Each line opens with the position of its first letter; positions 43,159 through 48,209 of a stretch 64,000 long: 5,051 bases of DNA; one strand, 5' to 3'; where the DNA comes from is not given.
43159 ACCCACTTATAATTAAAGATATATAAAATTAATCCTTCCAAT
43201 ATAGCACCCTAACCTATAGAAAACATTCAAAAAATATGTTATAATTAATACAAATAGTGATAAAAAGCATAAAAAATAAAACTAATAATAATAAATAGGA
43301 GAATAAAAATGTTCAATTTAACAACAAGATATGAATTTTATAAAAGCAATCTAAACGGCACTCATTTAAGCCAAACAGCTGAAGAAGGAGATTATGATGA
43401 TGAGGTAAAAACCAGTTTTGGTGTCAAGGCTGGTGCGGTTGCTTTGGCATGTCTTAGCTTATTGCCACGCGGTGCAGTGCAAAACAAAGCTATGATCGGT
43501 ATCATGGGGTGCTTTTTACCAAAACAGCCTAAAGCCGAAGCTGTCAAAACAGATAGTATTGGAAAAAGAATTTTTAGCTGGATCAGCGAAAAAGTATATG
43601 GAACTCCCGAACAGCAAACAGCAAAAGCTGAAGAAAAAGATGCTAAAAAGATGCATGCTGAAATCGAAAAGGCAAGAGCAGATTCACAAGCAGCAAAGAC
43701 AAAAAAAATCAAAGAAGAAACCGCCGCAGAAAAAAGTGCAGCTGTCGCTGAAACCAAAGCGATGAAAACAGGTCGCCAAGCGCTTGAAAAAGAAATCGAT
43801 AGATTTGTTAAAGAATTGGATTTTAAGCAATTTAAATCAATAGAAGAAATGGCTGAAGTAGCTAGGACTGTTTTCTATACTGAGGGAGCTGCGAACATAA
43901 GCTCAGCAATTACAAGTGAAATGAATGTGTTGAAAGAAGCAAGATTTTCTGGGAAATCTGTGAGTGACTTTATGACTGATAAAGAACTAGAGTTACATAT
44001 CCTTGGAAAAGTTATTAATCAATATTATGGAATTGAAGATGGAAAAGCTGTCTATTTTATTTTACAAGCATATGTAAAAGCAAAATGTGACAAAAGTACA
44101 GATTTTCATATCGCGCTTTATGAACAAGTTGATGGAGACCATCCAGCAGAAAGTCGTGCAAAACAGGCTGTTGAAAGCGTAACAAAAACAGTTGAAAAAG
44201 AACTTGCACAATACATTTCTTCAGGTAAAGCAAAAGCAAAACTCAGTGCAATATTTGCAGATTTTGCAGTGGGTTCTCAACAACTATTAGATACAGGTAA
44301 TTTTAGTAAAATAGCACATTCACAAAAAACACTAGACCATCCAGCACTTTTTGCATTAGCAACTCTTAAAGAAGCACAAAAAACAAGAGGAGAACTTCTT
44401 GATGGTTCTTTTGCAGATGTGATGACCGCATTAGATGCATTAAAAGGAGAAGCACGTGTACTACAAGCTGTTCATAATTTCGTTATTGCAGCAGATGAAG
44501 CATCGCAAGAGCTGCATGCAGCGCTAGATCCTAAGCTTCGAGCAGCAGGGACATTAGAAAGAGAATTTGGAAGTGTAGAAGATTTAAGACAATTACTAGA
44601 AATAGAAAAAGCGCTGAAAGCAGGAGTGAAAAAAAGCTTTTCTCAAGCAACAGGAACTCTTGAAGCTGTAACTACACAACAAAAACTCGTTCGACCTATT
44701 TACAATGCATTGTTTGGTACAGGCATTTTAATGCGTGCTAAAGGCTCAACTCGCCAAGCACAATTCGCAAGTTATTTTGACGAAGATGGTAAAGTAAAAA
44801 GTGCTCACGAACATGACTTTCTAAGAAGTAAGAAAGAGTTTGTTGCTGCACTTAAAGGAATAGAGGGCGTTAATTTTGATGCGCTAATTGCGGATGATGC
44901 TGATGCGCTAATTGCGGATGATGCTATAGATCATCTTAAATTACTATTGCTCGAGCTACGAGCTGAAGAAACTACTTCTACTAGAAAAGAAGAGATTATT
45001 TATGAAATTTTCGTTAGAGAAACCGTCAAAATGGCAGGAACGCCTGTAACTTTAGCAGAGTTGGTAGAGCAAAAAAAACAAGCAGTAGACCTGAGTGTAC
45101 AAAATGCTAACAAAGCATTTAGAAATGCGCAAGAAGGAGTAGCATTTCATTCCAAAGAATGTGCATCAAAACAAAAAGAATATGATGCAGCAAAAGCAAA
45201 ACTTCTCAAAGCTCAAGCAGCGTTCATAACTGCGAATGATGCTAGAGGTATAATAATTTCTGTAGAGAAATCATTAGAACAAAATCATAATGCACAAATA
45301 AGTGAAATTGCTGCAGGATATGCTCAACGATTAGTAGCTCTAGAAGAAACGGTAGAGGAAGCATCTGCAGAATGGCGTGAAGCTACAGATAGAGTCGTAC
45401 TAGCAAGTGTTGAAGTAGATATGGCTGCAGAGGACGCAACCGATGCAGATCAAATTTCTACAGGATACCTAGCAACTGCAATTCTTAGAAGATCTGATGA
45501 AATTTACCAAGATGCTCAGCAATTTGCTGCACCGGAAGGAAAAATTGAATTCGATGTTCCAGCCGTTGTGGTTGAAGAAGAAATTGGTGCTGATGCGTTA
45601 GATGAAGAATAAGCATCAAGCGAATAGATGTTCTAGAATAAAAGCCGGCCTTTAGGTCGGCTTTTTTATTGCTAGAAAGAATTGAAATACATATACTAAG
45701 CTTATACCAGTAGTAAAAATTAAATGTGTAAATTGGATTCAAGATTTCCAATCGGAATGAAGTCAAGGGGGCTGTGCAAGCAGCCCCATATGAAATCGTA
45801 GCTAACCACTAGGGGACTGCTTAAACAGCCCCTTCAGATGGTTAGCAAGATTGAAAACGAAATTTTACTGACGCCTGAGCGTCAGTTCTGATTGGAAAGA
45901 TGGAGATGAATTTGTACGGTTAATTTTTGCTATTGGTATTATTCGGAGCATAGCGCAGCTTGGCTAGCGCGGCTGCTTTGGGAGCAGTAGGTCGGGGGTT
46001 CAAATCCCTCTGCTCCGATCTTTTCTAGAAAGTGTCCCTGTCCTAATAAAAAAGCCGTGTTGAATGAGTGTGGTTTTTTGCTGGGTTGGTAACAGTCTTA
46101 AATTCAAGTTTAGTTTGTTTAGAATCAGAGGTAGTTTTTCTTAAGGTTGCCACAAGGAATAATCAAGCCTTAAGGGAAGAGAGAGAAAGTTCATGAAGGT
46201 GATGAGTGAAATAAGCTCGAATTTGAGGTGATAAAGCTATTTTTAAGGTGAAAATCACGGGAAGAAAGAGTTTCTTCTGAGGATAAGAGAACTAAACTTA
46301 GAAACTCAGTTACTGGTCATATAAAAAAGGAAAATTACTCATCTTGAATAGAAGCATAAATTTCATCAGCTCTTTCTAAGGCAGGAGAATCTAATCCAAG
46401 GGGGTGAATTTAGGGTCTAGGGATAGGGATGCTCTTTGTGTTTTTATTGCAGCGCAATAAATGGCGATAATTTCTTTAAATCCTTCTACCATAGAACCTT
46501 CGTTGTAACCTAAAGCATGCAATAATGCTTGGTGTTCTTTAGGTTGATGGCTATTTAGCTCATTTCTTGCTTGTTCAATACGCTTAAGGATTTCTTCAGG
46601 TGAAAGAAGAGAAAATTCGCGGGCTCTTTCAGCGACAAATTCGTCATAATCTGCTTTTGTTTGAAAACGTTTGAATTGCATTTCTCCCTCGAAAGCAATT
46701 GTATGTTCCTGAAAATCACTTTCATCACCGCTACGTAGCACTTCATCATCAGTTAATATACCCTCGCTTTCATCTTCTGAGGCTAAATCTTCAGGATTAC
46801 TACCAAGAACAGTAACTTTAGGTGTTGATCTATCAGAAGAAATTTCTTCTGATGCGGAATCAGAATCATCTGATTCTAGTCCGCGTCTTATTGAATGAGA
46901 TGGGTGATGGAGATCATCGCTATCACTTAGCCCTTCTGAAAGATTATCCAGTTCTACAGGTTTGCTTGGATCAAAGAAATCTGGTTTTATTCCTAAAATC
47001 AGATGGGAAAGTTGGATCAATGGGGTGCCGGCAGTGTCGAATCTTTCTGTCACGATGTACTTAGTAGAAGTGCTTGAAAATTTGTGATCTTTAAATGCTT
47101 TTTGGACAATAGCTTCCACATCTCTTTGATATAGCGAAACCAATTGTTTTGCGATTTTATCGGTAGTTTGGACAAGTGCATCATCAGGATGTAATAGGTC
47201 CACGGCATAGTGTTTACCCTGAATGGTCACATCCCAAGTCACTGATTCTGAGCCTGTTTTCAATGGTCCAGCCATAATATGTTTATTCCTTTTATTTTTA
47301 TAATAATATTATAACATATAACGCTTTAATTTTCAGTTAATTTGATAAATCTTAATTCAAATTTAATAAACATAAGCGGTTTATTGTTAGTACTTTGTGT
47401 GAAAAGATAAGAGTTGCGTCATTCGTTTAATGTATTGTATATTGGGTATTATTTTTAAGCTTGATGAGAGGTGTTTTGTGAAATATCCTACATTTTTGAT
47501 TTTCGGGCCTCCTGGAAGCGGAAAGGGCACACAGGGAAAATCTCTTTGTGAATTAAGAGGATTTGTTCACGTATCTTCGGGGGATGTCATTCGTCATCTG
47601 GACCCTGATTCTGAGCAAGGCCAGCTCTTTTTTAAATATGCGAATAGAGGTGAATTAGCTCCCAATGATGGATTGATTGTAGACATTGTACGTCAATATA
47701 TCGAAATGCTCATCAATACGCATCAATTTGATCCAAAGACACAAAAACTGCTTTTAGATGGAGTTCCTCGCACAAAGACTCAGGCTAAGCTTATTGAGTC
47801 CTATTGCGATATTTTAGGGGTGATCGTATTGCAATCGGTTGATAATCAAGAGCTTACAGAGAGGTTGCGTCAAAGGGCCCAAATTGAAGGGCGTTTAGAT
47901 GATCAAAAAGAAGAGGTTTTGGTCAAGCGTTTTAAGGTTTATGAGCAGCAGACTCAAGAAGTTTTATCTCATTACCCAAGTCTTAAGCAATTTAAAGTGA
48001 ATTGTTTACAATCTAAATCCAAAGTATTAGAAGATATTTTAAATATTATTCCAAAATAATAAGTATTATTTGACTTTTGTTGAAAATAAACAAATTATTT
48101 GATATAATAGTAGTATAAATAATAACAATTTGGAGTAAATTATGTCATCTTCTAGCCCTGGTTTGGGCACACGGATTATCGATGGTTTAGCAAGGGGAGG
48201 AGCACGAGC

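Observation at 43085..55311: Candidate type III secretion effector / Inc-protein island downstream of a T3SS chaperone gene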

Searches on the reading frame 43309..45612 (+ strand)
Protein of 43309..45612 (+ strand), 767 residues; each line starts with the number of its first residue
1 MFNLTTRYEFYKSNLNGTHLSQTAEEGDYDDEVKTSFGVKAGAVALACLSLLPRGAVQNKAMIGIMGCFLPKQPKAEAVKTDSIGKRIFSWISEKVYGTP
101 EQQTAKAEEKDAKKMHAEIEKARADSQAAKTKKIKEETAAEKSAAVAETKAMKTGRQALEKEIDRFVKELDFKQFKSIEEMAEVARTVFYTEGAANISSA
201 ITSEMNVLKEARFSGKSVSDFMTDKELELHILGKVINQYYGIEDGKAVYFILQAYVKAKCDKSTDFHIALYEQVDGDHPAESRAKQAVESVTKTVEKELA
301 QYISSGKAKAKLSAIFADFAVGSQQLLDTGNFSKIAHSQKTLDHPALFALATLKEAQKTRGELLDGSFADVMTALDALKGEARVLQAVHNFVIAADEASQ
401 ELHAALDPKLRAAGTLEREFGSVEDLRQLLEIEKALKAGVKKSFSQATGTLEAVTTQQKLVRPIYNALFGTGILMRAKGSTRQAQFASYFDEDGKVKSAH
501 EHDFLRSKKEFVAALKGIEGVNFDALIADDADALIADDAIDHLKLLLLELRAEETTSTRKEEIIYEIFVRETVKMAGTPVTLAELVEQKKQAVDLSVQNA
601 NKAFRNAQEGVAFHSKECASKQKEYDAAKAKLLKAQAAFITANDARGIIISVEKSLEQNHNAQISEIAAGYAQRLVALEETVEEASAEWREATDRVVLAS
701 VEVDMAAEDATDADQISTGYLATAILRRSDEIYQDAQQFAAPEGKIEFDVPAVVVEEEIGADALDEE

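Call 5: search_protein_families(library=pfam, proteins=[window:43309-45612:+], max_evalue=0.1)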
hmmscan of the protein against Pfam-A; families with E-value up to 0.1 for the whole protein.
window:43309-45612:+ (767 aa): 1 family
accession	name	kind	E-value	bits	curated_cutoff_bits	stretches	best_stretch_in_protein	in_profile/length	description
PF09127.17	Leuk-A4-hydro_C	-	0.091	13.3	27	0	435-470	49-83/112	Leukotriene A4 hydrolase, C-terminal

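Call 15: search_protein_families(library=ncbifam, proteins=[window:43309-45612:+], max_evalue=0.1)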
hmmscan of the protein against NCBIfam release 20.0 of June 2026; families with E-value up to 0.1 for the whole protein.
window:43309-45612:+ (767 aa): 0 families

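Call 53: search_solved_structures(query=window:43309-45612:+, max_evalue=0.1)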
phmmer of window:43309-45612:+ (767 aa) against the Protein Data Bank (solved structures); distinct sequences matched with E-value up to 0.1: 0.

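Call 59: find_homologous_proteins(query=A4)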
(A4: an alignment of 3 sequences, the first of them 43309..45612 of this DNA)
Query A4 (3 sequences) (767 aa, profile of the alignment): 1 proteins with E <= 0.001 among 8000 candidates.
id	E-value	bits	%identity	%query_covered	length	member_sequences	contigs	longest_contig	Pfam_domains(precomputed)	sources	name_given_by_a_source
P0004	0.0e+0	1084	100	100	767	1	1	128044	-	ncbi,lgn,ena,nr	ncbi:MAG: hypothetical protein K940chlam8_00118 [Chlamydiae bacterium]|nr:hypothetical protein [Chla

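Call 93: predict_structure(alignment_id=A7)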
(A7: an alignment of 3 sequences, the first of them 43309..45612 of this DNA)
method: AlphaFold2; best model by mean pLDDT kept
length: 767 residues; sequences in the alignment: 3
mean_pLDDT: 51.3   pTM: 0.32
mean pLDDT of the five models: 51.3, 51.2, 50.8, 48.8, 47.5
residues with pLDDT >= 90: 0; 70-90: 160; 50-70: 223; < 50: 384
segments of 3 or more residues with pLDDT < 50: 1-116, 171-197, 241-245, 261-284, 318-393, 473-479, 528-535, 553-556, 666-767
pLDDT, mean of each block of 10 residues (from residue 1): 32 29 25 24 27 30 27 25 34 36 40 45 54 55 56 70 64 42 37 45 64 69 72 66 50 56 45 39 50 65 59 52 39 29 27 27 31 35 39 50 58 66 77 80 77 73 72 49 73 75 75 68 51 50 66 56 73 55 71 75 78 84 85 72 53 53 49 44 43 41 41 36 36 36 28 32 34
secondary structure, 60 per line:
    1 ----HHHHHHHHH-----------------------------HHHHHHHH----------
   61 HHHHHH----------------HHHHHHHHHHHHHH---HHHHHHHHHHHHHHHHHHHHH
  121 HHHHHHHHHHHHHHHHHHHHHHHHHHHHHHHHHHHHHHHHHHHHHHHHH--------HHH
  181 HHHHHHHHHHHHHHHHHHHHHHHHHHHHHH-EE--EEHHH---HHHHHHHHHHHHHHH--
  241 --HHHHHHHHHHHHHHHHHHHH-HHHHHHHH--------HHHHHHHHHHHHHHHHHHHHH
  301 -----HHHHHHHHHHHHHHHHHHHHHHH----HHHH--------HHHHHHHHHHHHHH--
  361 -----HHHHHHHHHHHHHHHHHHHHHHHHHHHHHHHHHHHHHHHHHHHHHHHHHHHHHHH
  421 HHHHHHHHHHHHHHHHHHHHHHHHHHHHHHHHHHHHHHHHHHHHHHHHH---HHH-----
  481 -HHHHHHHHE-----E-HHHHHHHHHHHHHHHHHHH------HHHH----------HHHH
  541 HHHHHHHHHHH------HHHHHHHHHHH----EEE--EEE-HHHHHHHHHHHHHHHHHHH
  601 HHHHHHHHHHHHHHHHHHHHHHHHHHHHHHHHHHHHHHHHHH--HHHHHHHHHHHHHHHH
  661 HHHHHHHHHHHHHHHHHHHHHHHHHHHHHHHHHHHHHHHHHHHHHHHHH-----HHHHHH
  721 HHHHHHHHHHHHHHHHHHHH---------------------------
elements in order (helices of 4 or more, strands of 3 or more residues): H5-13 H43-50 H61-66 H83-96 H100-169 H178-210 H224-238 H243-262 H264-271 H280-300 H306-328 H333-336 H345-358 H366-469 H482-489 H498-516 H523-526 H537-551 H558-568 E573-575 E578-580 H582-642 H645-709 H715-740

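Call 96: fold_search(model_id=the predicted structure, library=pdb)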
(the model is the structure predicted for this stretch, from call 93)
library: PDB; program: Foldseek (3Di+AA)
matches with E <= 10: 739; with E <= 0.001: 0
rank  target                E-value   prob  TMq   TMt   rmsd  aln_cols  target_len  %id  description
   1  9y6s_9Q               4.6e-03  0.85  0.11  0.03  34.3       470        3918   11  96-nm repeat of the Leishmania tarentolae doublet microtubule (released 2025-12-17)
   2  8uxj_A                2.2e-02  0.99  0.16  0.35  15.3       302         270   12  Caulobacter crescentus FljK flagellar filament (asymmetrical) (released 2024-06-26)
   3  9u4r_BA               2.5e-02  0.99  0.16  0.33  14.2       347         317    9  Structure of the intial complex in filament assembly at 3.23 angstroms resolution, conformation 2. (released 2026-03-25)
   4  9go6_Q                2.7e-02  0.99  0.16  0.35  13.0       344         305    9  Salmonella hook-filament junction complex (released 2025-04-09)
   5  8iyj_B1               3.6e-02  0.69  0.10  0.19  58.3       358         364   15  Cryo-EM structure of the 48-nm repeat doublet microtubule from mouse sperm (released 2023-07-05)
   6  9cef_A                3.8e-02  0.98  0.17  0.36  15.7       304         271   11  Caulobacter crescentus FljN flagellar filament (symmetrized) (released 2024-08-28)
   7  9y6s_6o               3.8e-02  0.47  0.10  0.03  32.4       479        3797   11  96-nm repeat of the Leishmania tarentolae doublet microtubule (released 2025-12-17)
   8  9go6_S                4.8e-02  0.98  0.18  0.37  14.7       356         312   11  Salmonella hook-filament junction complex (released 2025-04-09)
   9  5ayh                  5.0e-02  1.00  0.17  0.46  13.1       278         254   12  Structure of the entire dynein stalk region (released 2015-12-16)
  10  6z9l_A                5.0e-02  0.85  0.19  0.19  73.8       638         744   11  Enterococcal PrgA (released 2020-09-16)
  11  8uxn_A                5.3e-02  0.97  0.17  0.37  14.5       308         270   11  Caulobacter crescentus FljM flagellar filament (symmetrized) (released 2024-06-26)
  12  7k5b_C                5.3e-02  0.47  0.14  0.05  38.7       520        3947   15  Structure of outer-arm dynein bound to microtubule doublet in microtubule binding state 2 (MTBS-2) (released 2021-09-29)
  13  9u7y_BB               5.5e-02  0.96  0.17  0.34  15.9       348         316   10  Structure of the tip region of the intial complex in bacterial flagellar filament assembly at 3.68 angstroms resoluti (released 2026-04-01)
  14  9go6_V                5.5e-02  0.72  0.12  0.24  16.8       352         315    9  Salmonella hook-filament junction complex (released 2025-04-09)
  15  8i3j                  5.8e-02  0.80  0.14  0.28  13.5       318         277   12  Crystal structure of human inner-arm dynein heavy chain d stalk and microtubule binding domain (released 2023-08-09)
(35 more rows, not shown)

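Call 102: search_protein_families(library=phrogs, proteins=[window:43309-45612:+], max_evalue=0.01)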
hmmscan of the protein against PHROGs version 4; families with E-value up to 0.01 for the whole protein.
window:43309-45612:+ (767 aa): 0 families

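Call 103: search_protein_families(library=padloc, proteins=[window:43309-45612:+], max_evalue=0.01)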
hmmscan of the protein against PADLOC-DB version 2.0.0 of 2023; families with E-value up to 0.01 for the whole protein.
window:43309-45612:+ (767 aa): 0 families

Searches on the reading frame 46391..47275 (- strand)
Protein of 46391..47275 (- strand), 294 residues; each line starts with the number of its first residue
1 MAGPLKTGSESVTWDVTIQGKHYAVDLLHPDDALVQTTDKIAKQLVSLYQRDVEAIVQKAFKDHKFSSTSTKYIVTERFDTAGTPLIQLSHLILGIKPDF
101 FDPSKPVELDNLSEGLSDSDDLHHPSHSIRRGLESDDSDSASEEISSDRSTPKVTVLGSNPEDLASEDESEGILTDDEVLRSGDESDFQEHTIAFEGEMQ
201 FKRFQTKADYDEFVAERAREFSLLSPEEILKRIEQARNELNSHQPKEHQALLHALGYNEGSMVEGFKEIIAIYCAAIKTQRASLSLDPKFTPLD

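Call 5: search_protein_families(library=pfam, proteins=[window:46391-47275:-], max_evalue=0.1)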
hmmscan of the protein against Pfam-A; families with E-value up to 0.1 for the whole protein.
window:46391-47275:- (294 aa): 2 families
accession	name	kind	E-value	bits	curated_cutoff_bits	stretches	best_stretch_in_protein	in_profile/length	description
PF03469.19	XH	-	0.01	16.2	22.2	0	199-280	45-128/131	XH domain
PF01282.25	Ribosomal_S24e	-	0.077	13.5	24.5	0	20-71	13-63/95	Ribosomal protein S24e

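Call 15: search_protein_families(library=ncbifam, proteins=[window:46391-47275:-], max_evalue=0.1)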
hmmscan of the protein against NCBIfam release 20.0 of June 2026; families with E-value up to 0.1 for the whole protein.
window:46391-47275:- (294 aa): 0 families

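Call 55: search_solved_structures(query=window:46391-47275:-, max_evalue=0.1)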
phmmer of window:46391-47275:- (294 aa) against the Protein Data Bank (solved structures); distinct sequences matched with E-value up to 0.1: 0.

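Call 102: search_protein_families(library=phrogs, proteins=[window:46391-47275:-], max_evalue=0.01)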
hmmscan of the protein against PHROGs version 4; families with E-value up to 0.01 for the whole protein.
window:46391-47275:- (294 aa): 0 families

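Call 103: search_protein_families(library=padloc, proteins=[window:46391-47275:-], max_evalue=0.01)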
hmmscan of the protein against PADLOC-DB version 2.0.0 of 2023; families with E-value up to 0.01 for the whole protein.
window:46391-47275:- (294 aa): 0 families

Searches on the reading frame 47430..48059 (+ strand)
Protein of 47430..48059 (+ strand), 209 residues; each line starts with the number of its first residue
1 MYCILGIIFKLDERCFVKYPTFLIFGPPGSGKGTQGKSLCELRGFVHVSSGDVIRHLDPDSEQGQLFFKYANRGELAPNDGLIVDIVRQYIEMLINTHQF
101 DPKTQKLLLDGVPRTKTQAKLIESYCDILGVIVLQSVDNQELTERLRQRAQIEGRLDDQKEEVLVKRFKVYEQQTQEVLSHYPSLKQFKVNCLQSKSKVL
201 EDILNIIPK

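Call 5: search_protein_families(library=pfam, proteins=[window:47430-48059:+], max_evalue=0.1)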
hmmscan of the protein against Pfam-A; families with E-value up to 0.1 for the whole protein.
window:47430-48059:+ (209 aa): 7 families
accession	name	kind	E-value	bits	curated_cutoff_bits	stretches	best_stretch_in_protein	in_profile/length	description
PF00406.28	ADK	-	1.8e-26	93.5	26.8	1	24-184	1-148/151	Adenylate kinase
PF13207.12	AAA_17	-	1.6e-16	61.3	27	1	25-162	1-134/136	AAA domain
PF13671.12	AAA_33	-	3.5e-07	31.1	27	1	23-164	3-133/143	AAA domain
PF13238.12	AAA_18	-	1.1e-06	29.6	29.4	1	23-161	2-123/128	AAA domain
PF01935.23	DUF87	-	0.0082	16.7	23.2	1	22-204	26-187/220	Helicase HerA, central domain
PF20720.3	nSTAND3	-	0.071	13.3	27.2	0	21-40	19-38/155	Novel STAND NTPase 3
PF00004.35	AAA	-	0.09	13.7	21.2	0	23-62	2-44/131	ATPase family associated with various cellular activities (AAA)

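Call 15: search_protein_families(library=ncbifam, proteins=[window:47430-48059:+], max_evalue=0.1)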
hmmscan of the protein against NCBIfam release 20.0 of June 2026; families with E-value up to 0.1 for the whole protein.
window:47430-48059:+ (209 aa): 26 families (the best 25 are shown)
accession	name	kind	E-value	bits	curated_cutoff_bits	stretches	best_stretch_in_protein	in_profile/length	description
TIGR01351.1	adk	subfamily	5.3e-33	114.4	168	2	22-150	2-128/212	adenylate kinase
NF001381.0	PRK00279.1-3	equivalog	8.8e-32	110.4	187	1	23-207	4-185/188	adenylate kinase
NF011100.0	PRK14527.1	equivalog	3.2e-29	101.9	154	1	22-205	9-188/191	adenylate kinase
TIGR01359.1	UMP_CMP_kin_fam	subfamily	7.4e-28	97.7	207.6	1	23-206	3-183/185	UMP-CMP kinase family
TIGR01360.1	aden_kin_iso1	equivalog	3e-26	92.3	284.1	1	19-206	3-184/188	adenylate kinase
NF011105.0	PRK14532.1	equivalog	2.4e-25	89.1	162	1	23-185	4-162/189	adenylate kinase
NF001385.0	PRK00279.2-3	equivalog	2.8e-25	89.2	315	2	21-149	6-130/213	adenylate kinase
NF011104.0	PRK14531.1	equivalog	4.6e-25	88.4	160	1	22-186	5-160/183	adenylate kinase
NF002700.0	PRK02496.1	equivalog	1.2e-24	87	262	1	23-206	5-181/184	adenylate kinase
NF001380.0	PRK00279.1-2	equivalog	1.6e-23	83.2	251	2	23-150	4-128/216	adenylate kinase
NF011101.0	PRK14528.1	equivalog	2.9e-21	76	195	1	23-203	5-182/187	adenylate kinase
NF011103.0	PRK14530.1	equivalog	1.8e-20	73.5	294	2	20-149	4-126/215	adenylate kinase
NF001379.0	PRK00279.1-1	equivalog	5.7e-19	68.3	268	2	23-150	4-124/216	adenylate kinase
NF001383.0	PRK00279.2-1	equivalog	4.9e-18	65.5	225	2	23-147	4-121/212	adenylate kinase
NF001384.0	PRK00279.2-2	equivalog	7.4e-17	61.7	152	1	22-207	5-186/191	adenylate kinase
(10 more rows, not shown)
